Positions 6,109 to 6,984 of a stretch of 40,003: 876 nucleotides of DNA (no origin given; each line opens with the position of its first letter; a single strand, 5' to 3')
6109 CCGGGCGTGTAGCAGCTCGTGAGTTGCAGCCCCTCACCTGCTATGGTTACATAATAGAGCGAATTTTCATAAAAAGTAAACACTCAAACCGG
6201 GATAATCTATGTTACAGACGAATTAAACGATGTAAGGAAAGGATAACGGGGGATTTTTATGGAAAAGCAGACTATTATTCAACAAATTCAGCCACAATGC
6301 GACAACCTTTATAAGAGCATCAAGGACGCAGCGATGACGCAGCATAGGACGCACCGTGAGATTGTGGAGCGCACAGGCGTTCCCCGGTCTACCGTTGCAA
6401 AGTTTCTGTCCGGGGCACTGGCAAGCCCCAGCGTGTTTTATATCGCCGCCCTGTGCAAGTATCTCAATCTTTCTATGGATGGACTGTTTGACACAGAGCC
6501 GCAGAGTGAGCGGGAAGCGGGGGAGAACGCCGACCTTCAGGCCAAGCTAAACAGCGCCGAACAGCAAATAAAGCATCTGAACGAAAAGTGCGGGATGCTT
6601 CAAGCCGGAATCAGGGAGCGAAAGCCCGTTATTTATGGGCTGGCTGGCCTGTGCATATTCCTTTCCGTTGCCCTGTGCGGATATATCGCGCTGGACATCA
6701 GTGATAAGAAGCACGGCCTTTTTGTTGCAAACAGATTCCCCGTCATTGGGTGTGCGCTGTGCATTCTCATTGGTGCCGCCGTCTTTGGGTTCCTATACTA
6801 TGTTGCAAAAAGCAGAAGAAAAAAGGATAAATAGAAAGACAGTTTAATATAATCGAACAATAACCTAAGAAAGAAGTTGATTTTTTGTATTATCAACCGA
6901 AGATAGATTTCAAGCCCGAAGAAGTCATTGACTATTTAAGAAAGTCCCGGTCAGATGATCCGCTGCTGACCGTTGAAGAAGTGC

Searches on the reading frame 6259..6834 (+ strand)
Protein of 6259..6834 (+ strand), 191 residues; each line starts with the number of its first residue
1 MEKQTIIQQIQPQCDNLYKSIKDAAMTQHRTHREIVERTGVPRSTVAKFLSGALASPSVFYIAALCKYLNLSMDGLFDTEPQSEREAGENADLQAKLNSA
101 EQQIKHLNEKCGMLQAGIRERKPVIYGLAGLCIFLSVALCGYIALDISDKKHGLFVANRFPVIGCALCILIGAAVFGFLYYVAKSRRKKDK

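Call 15: search_protein_families(library=phrogs, proteins=[window:6259-6834:+], max_evalue=0.001)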
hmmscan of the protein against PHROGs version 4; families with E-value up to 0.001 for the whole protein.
window:6259-6834:+ (191 aa): 3 families
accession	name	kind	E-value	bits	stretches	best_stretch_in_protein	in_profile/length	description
phrog_6223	-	transcription regulation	8.8e-05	23.5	1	17-58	10-46/73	transcriptional repressor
phrog_8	-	transcription regulation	0.00015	22.3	1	31-85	172-224/346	transcriptional regulator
phrog_9425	-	transcription regulation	0.00062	20.5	0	16-72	7-63/72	transcriptional repressor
